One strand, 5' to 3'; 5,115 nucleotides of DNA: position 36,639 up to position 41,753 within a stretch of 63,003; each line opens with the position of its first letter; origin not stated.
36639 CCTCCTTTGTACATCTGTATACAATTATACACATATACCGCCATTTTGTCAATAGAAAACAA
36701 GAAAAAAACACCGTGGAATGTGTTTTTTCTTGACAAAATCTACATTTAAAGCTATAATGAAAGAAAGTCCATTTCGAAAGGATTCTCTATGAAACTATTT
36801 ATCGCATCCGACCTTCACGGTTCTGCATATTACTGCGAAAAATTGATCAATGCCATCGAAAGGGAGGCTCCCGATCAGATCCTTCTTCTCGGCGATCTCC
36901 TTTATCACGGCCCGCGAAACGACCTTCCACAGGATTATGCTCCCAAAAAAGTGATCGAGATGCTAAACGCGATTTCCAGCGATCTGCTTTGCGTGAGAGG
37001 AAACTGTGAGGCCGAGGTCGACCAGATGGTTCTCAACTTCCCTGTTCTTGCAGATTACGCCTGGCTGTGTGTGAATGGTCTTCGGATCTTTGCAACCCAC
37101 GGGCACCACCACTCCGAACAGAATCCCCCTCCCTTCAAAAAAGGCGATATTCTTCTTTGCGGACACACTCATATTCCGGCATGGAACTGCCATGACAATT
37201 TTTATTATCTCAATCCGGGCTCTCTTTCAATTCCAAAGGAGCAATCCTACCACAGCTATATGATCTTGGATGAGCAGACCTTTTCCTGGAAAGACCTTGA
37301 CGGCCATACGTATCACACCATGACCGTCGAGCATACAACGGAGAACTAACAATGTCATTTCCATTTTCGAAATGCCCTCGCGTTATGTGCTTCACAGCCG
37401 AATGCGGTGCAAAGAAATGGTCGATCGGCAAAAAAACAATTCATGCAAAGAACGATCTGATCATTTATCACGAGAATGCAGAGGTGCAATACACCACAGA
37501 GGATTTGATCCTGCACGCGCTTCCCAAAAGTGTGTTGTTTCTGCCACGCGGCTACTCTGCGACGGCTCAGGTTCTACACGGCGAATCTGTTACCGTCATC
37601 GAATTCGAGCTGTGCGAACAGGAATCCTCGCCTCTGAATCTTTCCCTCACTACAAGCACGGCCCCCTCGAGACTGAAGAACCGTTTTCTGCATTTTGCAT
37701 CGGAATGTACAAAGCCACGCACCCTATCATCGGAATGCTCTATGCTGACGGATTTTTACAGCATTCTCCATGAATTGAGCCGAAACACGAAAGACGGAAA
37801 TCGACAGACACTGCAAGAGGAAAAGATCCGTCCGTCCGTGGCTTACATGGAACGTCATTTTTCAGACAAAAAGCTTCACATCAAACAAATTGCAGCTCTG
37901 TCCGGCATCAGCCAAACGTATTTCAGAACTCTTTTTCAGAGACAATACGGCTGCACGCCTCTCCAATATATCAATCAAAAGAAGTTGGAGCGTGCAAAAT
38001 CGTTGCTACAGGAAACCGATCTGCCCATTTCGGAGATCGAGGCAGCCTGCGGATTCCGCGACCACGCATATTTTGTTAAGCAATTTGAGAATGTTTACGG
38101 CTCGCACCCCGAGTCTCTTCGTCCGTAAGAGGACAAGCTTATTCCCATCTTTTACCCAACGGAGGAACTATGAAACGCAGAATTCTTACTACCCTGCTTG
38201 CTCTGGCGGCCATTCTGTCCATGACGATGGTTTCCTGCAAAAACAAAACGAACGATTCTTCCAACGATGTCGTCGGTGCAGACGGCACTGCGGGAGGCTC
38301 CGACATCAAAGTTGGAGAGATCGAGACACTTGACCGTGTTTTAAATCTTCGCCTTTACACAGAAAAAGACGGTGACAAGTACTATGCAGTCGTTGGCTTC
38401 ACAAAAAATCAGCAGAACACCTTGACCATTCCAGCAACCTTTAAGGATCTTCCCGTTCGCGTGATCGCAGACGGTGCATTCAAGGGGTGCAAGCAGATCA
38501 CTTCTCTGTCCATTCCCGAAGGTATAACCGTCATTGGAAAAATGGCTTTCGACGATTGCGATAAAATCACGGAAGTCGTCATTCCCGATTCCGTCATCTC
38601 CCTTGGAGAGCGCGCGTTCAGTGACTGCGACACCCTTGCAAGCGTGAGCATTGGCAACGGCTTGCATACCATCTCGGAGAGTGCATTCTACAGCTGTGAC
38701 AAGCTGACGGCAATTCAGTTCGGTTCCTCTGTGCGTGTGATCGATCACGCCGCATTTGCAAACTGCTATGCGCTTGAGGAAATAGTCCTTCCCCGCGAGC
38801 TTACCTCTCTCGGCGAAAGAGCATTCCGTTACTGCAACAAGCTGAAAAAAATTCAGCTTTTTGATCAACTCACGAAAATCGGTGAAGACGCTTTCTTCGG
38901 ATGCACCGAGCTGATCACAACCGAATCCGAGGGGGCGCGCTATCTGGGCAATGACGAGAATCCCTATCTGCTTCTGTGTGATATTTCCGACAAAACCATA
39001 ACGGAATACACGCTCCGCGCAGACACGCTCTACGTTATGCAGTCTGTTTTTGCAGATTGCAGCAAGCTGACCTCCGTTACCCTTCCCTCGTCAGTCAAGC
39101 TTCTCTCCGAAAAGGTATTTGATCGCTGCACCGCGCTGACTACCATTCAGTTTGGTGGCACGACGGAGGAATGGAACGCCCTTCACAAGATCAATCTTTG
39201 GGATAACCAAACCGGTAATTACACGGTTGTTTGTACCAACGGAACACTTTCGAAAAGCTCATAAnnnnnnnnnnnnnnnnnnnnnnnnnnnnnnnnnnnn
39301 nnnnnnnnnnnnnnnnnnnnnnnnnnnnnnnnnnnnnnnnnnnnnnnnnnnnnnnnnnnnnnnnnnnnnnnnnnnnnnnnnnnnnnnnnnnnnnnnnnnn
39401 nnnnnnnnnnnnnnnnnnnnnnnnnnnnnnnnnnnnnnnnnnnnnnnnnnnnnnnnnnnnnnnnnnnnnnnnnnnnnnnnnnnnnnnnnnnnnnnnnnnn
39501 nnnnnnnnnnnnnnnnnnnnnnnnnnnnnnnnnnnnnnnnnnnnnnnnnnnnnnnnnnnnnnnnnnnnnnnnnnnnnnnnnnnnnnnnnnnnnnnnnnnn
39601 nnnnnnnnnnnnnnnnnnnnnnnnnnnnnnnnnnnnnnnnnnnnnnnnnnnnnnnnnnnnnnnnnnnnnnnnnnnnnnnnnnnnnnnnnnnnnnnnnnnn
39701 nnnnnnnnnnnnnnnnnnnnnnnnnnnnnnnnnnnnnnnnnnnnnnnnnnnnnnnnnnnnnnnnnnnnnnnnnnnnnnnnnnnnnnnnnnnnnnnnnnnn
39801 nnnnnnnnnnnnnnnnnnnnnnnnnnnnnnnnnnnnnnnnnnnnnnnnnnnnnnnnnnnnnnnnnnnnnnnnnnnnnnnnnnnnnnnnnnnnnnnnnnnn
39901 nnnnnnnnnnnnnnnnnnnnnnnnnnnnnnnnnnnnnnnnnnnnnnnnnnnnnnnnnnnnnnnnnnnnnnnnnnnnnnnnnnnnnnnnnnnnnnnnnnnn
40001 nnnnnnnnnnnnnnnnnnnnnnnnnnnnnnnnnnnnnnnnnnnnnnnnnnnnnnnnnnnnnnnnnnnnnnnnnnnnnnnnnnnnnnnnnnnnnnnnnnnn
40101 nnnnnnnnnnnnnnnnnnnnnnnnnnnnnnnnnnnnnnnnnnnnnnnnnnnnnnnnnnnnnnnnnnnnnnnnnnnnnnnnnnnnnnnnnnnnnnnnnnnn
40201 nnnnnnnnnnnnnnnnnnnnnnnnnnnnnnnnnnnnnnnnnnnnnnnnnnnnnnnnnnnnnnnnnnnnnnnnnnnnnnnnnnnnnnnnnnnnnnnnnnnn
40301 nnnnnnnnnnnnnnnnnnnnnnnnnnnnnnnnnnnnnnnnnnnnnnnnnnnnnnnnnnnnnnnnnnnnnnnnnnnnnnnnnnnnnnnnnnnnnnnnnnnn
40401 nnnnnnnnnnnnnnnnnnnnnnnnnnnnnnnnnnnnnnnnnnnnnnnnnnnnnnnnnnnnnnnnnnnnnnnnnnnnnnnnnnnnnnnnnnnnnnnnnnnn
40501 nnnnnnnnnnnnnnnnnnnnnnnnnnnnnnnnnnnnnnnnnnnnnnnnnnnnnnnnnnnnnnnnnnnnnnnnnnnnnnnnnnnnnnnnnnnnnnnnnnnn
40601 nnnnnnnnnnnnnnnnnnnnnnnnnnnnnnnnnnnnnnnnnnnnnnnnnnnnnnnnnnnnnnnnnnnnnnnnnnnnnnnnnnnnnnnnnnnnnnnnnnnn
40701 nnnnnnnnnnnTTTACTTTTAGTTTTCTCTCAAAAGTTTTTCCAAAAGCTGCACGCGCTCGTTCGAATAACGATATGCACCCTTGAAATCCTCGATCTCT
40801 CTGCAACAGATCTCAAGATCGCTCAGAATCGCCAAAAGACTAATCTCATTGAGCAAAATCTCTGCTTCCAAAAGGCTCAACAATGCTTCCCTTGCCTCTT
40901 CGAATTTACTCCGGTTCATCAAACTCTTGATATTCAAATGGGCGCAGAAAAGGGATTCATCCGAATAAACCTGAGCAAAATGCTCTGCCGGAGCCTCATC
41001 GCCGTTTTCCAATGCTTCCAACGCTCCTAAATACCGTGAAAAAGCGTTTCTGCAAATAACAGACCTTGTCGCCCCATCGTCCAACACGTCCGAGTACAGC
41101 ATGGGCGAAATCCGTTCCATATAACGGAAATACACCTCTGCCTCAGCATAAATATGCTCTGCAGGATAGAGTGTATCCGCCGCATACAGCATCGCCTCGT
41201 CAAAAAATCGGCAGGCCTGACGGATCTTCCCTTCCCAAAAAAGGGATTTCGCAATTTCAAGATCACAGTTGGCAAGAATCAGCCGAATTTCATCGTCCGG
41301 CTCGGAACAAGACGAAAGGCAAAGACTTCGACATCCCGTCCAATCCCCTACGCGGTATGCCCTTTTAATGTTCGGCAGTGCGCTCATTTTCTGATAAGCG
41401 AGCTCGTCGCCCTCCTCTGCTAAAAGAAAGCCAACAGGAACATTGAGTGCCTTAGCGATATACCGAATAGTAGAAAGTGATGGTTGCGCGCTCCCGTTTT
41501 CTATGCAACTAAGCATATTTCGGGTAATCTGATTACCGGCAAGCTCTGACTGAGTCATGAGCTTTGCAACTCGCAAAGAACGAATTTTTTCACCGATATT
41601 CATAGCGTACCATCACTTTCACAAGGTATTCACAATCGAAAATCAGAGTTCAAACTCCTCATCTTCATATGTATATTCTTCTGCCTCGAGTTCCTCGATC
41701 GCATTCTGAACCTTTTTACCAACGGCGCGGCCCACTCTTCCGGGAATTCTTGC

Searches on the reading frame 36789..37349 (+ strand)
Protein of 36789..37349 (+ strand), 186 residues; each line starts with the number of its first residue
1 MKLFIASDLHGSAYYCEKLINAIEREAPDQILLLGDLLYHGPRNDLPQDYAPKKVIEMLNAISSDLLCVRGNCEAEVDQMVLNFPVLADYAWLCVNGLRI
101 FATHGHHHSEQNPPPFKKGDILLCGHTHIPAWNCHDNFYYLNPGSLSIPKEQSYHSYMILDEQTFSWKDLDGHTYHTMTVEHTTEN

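Call 68: search_protein_families(library=pfam, proteins=[window:36789-37349:+], max_evalue=0.00001)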
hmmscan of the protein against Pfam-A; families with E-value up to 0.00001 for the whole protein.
window:36789-37349:+ (186 aa): 2 families
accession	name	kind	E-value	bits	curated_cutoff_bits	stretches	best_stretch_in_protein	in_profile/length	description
PF12850.12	Metallophos_2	-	1.4e-22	80.8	27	1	1-163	1-152/154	Calcineurin-like phosphoesterase superfamily domain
PF00149.33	Metallophos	-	2.8e-12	47.9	21.5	1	1-132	1-159/191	Calcineurin-like phosphoesterase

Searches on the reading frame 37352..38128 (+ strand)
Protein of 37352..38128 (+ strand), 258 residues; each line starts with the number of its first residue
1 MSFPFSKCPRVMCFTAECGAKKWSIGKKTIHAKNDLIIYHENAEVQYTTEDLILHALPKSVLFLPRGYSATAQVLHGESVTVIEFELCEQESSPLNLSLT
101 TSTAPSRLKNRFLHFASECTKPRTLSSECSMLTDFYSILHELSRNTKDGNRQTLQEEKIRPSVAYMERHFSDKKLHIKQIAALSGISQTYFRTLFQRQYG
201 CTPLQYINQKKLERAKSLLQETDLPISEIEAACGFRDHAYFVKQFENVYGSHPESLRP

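Call 68: search_protein_families(library=pfam, proteins=[window:37352-38128:+], max_evalue=0.00001)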
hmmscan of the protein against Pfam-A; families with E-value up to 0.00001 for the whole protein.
window:37352-38128:+ (258 aa): 2 families
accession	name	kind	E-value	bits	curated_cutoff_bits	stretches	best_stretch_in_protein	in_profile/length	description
PF12833.13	HTH_18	-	5.1e-20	72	33.6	1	181-257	2-78/80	Helix-turn-helix domain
PF00165.29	HTH_AraC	-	1.9e-16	60.2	26.6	1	166-208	1-42/42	Bacterial regulatory helix-turn-helix proteins, AraC family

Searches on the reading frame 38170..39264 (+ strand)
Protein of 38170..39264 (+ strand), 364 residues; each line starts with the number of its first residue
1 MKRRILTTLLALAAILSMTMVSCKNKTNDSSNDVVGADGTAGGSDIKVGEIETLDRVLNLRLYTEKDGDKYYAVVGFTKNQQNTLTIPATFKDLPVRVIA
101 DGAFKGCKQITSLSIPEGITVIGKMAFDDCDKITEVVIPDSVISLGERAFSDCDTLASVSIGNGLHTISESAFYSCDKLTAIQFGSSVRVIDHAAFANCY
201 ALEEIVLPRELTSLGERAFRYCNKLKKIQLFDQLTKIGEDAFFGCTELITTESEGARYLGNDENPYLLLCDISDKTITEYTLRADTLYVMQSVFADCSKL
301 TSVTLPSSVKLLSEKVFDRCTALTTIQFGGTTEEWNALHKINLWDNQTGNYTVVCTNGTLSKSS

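Call 68: search_protein_families(library=pfam, proteins=[window:38170-39264:+], max_evalue=0.00001)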
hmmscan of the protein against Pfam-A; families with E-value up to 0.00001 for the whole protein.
window:38170-39264:+ (364 aa): 2 families
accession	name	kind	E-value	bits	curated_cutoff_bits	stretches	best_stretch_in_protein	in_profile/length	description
PF13306.12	LRR_5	-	8.1e-52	174.9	27.7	3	83-201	14-125/127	BspA type Leucine rich repeat region (6 copies)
PF13855.12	LRR_8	-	3.8e-10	39.8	27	0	187-231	12-57/61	Leucine rich repeat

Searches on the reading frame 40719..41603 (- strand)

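Call 68: search_protein_families(library=pfam, proteins=[window:40719-41603:-], max_evalue=0.00001)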
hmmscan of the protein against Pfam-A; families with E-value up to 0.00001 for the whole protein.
window:40719-41603:- (294 aa): 1 family
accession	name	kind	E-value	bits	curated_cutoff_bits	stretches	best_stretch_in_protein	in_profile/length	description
PF01381.28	HTH_3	-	5.5e-08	33.2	23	1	7-59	1-54/55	Helix-turn-helix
